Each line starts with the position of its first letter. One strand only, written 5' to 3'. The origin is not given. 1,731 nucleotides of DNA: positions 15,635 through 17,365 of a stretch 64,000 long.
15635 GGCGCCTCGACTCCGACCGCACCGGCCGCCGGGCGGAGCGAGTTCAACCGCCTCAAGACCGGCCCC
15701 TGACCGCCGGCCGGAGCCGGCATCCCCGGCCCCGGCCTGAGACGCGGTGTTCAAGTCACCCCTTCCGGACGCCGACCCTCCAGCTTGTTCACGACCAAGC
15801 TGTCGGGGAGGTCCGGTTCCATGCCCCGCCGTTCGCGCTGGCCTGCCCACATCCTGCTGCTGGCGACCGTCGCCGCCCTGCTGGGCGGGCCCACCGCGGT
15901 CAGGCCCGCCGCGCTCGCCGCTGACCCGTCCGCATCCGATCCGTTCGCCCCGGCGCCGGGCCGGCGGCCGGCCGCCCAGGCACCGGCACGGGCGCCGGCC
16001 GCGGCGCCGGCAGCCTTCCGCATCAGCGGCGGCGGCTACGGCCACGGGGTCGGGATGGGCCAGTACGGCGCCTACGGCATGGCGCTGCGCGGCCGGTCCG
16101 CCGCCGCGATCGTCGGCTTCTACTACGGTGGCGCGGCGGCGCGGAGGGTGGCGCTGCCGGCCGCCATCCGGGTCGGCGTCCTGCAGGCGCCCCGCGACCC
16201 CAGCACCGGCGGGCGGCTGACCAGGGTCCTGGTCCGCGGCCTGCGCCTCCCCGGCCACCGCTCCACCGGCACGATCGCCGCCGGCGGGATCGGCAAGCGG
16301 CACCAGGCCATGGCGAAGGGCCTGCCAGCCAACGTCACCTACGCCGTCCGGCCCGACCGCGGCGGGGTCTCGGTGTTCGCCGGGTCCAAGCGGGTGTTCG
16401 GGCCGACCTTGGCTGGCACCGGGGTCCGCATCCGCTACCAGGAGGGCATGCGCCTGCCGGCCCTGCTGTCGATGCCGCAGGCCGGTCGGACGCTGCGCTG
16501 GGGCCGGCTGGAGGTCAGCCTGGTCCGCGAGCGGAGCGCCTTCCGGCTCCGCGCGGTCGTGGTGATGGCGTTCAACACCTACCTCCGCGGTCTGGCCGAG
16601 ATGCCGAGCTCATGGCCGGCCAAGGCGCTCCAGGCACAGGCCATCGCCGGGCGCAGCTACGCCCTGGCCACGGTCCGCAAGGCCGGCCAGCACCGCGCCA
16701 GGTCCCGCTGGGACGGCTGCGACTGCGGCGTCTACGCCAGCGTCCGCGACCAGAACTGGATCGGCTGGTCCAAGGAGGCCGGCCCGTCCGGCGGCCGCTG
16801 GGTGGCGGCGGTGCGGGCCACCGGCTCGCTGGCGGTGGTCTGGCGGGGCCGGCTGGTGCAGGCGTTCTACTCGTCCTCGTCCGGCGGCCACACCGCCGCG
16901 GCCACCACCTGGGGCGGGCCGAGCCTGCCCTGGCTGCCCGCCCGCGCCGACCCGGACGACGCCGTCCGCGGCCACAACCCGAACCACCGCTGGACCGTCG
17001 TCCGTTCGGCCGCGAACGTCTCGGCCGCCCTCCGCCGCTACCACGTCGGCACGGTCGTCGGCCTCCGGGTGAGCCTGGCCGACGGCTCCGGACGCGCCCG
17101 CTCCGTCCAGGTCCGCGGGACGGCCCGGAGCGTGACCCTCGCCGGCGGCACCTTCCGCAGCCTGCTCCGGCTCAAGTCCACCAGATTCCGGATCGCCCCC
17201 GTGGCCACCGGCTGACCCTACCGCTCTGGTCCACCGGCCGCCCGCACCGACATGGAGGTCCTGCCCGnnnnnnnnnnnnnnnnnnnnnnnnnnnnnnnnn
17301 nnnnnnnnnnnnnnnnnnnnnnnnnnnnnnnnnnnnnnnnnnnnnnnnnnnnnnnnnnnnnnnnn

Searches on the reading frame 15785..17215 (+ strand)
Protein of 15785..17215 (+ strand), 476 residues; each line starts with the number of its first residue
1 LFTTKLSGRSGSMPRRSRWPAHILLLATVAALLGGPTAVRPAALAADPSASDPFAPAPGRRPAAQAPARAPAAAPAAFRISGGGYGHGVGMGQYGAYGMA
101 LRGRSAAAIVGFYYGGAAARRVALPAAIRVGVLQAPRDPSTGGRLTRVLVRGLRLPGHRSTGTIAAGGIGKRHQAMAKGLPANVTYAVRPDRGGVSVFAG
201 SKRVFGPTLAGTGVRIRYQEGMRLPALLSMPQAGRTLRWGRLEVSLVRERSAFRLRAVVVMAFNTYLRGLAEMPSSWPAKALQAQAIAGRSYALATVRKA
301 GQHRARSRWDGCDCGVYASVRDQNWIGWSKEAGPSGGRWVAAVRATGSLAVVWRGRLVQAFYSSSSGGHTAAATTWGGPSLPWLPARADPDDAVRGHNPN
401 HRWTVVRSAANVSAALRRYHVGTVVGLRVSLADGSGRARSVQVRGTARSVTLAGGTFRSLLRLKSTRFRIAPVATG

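Call 83: search_protein_families(library=pfam, proteins=[window:15785-17215:+], max_evalue=0.001)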
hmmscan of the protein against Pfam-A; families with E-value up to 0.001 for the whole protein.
window:15785-17215:+ (476 aa): 1 family
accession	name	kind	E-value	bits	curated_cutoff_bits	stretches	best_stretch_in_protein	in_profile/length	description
PF08486.15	SpoIID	-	1.4e-10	42.1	23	1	255-348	5-92/97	Stage II sporulation protein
